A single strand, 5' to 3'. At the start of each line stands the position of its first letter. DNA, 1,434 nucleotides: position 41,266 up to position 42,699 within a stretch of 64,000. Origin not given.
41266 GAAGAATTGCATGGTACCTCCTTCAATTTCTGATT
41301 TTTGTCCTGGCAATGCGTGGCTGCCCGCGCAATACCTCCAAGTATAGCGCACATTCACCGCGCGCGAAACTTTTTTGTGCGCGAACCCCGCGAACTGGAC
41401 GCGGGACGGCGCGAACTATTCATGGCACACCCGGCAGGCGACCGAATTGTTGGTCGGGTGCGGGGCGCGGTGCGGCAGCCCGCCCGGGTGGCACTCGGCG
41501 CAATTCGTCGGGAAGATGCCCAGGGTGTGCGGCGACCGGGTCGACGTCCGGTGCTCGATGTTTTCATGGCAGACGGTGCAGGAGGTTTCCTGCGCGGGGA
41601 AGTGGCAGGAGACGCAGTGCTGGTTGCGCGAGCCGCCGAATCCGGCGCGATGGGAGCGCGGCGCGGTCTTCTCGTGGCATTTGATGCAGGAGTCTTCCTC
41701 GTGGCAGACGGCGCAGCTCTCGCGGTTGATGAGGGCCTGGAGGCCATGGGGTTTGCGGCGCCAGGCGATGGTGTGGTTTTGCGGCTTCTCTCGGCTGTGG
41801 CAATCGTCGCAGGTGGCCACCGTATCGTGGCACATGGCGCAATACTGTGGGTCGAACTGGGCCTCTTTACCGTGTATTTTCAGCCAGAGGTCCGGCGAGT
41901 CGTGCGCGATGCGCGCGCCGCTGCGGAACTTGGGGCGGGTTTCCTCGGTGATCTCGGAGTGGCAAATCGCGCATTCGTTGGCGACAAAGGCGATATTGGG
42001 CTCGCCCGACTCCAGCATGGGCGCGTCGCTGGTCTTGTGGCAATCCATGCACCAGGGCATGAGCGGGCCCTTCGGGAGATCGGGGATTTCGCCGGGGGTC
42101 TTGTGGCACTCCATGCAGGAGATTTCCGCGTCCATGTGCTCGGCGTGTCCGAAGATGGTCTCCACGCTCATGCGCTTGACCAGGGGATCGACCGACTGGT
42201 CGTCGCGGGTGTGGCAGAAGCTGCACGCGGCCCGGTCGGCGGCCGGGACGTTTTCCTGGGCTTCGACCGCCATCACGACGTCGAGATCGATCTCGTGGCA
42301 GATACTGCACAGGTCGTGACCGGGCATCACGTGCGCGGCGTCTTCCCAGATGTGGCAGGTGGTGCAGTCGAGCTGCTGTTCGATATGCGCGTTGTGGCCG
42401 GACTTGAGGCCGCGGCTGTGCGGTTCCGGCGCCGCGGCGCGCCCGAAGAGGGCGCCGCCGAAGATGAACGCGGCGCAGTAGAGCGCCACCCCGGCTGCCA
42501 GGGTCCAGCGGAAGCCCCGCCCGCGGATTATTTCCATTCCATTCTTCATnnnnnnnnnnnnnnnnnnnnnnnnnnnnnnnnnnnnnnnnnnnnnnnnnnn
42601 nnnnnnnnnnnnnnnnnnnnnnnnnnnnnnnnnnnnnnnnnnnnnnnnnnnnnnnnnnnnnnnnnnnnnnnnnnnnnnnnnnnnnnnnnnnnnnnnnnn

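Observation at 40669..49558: Bidirectional multiheme-cytochrome / beta-barrel cluster with the architecture of a porin-cytochrome electron conduit (about 42 heme sites)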

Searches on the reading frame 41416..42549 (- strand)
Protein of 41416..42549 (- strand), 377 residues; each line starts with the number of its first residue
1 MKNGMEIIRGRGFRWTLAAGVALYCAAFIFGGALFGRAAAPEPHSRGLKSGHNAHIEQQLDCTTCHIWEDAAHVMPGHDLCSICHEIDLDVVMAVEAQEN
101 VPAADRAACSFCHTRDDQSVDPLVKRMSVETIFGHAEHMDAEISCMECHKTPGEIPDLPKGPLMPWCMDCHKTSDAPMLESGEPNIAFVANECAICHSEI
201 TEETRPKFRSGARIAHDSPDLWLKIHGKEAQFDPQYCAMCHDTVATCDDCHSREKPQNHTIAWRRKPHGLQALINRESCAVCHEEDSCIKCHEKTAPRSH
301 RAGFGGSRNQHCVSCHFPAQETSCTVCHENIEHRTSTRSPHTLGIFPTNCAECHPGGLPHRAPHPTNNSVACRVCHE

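Call 4: search_protein_families(library=pfam, proteins=[window:41416-42549:-], max_evalue=0.1)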
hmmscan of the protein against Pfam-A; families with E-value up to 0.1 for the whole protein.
window:41416-42549:- (377 aa): 4 families
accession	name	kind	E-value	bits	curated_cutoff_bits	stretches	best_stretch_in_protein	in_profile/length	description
PF14522.11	Cytochrome_C7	-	9.4e-13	48.2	24.8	3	132-198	2-67/67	Cytochrome c7 and related cytochrome c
PF14537.11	Cytochrom_c3_2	-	2.3e-09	38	25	2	54-120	1-71/79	Cytochrome c3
PF22113.1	Mtrc-MtrF_II-IV_dom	-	2.7e-08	34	30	2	189-286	80-166/176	Outer membrane cytochrome MtrC/MtrF-like, domains II/IV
PF02085.21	Cytochrom_CIII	-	4.7e-08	33.7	22.9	1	129-205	19-90/101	Class III cytochrome C family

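Call 5: search_protein_families(library=ncbifam, proteins=[window:41416-42549:-], max_evalue=0.1)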
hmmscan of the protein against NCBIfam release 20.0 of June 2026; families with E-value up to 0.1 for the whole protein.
window:41416-42549:- (377 aa): 1 family
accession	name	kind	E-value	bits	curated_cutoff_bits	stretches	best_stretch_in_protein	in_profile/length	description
TIGR03508.1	decahem_SO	subfamily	0.00069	19.2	192.2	1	53-200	88-251/258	DmsE family decaheme c-type cytochrome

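Call 25: search_solved_structures(query=window:41416-42549:-, max_evalue=1)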
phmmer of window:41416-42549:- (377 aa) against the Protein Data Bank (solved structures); distinct sequences matched with E-value up to 1: 6.
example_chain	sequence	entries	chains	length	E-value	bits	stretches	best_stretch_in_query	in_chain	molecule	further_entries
6btm_A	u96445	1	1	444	5.3e-06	28.8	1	131-178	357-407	Alternative Complex III subunit A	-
6lod_A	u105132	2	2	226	0.00077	21.7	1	28-175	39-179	MULTIHEME_CYTC domain-containing protein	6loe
8k9e_A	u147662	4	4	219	0.00077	21.7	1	51-175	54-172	Cytochrome c7-like domain-containing protein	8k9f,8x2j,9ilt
3ouq_A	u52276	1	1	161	0.21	13.6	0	254-355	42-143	Cytochrome c family protein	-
3h33_A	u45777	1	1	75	0.3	13.1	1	131-172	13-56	Cytochrome c7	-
7qep_D9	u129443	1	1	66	0.64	12.1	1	287-316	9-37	40S ribosomal protein S29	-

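Call 29: find_homologous_proteins(query=window:41416-42549:-)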
Query window:41416-42549:- (377 aa): 138 proteins with E <= 0.001 among 1962 candidates; the best 120 are listed.
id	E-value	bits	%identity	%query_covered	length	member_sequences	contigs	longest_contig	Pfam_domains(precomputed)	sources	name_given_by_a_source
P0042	1.1e-200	685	75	98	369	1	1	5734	PF14537.12,PF02085.22,PF14522.12,PF22113.2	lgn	-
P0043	8.1e-197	672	73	98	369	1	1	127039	PF14537.12,PF02085.22,PF14522.12,PF22113.2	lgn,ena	-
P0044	5.9e-196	669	76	97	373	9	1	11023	PF14537.12,PF02085.22,PF14522.12,PF22113.2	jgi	-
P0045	3.7e-195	667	77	96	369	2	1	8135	PF14537.12,PF02085.22,PF14522.12,PF22113.2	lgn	-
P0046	3.9e-191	653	74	98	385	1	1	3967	PF14537.12,PF14522.12,PF22113.2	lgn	-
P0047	8.7e-185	632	70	98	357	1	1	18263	PF14537.12,PF02085.22,PF14522.12,PF22113.2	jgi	jgi:hypothetical protein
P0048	2.3e-184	631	71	98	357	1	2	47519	PF14537.12,PF02085.22,PF14522.12,PF22113.2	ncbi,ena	-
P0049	3.4e-183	627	72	96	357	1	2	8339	PF14537.12,PF02085.22,PF14522.12,PF22113.2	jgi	-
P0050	2.5e-182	624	71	97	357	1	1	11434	PF14537.12,PF02085.22,PF14522.12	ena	-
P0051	3.9e-180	617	71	97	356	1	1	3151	PF14537.12,PF02085.22,PF14522.12,PF22113.2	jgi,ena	-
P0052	3.1e-178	611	70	97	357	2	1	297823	PF14537.12,PF02085.22,PF14522.12,PF22113.2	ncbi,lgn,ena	-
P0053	3.5e-177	607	70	97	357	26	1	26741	PF14537.12,PF02085.22,PF14522.12,PF22113.2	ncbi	-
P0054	9.7e-173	593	68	97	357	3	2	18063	PF14537.12,PF02085.22,PF14522.12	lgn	-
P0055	4.0e-171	587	67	98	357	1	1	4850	PF14537.12,PF02085.22,PF14522.12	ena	-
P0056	4.3e-147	508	61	96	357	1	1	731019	PF14537.12,PF02085.22,PF14522.12,PF22113.2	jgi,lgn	jgi:hypothetical protein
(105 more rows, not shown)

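Call 51: predict_structure(alignment_id=A2)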
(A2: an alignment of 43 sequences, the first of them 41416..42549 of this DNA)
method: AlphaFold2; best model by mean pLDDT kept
length: 377 residues; sequences in the alignment: 43
mean_pLDDT: 63.4   pTM: 0.44
mean pLDDT of the five models: 63.4, 63.0, 62.8, 61.1, 55.2
residues with pLDDT >= 90: 27; 70-90: 110; 50-70: 133; < 50: 107
segments of 3 or more residues with pLDDT < 50: 243-245, 258-260, 267-293, 295-337, 355-377
pLDDT, mean of each block of 10 residues (from residue 1): 53 82 90 63 76 86 80 77 91 91 89 89 68 72 79 66 71 77 78 63 62 61 60 53 50 53 50 45 41 44 37 41 35 46 60 44 39 41
secondary structure, 60 per line:
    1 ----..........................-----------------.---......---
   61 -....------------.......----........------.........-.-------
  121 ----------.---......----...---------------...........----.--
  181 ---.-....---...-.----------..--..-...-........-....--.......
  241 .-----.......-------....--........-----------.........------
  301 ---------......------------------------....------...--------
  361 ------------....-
elements in order: H5-30 H52-57 H62-65 H78-84 H89-96 H103-111 H135-140 H163-173 H186-189 H219-226 H228-231 H234-241 H247-253 H261-264 H267-274 H286-294 H310-315 H340-343 H373-376

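Call 53: fold_search(model_id=the predicted structure, library=pdb)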
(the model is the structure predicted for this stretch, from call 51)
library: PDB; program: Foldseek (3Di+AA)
matches with E <= 10: 2; with E <= 0.001: 0
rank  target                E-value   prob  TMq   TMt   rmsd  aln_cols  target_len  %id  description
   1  7ane_z                4.1e+00  0.01  0.07  0.03  26.4       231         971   11  Leishmania Major mitochondrial ribosome (released 2021-06-23)
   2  7ae1_M                7.2e+00  0.01  0.07  0.07  24.1       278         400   14  Cryo-EM structure of human RNA Polymerase III elongation complex 1 (released 2021-02-03)

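Call 70: search_solved_structures(query=A2, max_evalue=1)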
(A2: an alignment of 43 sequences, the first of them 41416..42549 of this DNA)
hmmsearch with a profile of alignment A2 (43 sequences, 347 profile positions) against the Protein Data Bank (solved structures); distinct sequences matched with E-value up to 1: 65 (the best 60 are shown).
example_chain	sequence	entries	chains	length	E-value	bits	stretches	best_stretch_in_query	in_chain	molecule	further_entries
6lod_A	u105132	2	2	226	7.9e-20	74.4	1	41-168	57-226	MULTIHEME_CYTC domain-containing protein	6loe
8k9e_A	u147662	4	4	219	2.4e-19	72.8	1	23-168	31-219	Cytochrome c7-like domain-containing protein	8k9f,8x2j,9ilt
6f0k_A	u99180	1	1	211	2.9e-18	69.2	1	45-167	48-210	Cytochrome c family protein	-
3ov0_A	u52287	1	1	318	2.6e-16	62.8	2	41-172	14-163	Cytochrome c family protein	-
6btm_A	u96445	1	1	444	2.9e-16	62.7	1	34-171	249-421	Alternative Complex III subunit A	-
3ouq_A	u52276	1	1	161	5.4e-10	42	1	40-169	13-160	Cytochrome c family protein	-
6r2q_A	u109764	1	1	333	3.9e-08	35.9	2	116-177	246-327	Cystathionine beta-synthase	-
3pmq_A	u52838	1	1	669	1.2e-06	31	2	69-157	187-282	Decaheme cytochrome c MtrF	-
3h34_A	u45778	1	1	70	1.6e-06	30.7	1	113-168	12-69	Cytochrome c7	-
3sj4_X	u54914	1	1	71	2.7e-06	29.9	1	111-169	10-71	CYTOCHROME C7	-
3sj0_X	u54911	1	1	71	3.4e-06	29.5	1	111-169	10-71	CYTOCHROME C7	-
3sel_X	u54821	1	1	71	3.4e-06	29.5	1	111-169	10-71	CYTOCHROME C7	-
4hb6_A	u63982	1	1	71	3.6e-06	29.5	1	111-169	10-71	PpcA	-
4hb8_A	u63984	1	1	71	3.6e-06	29.4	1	111-169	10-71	PpcA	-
3h4n_A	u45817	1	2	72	3.7e-06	29.4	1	111-169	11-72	Cytochrome c7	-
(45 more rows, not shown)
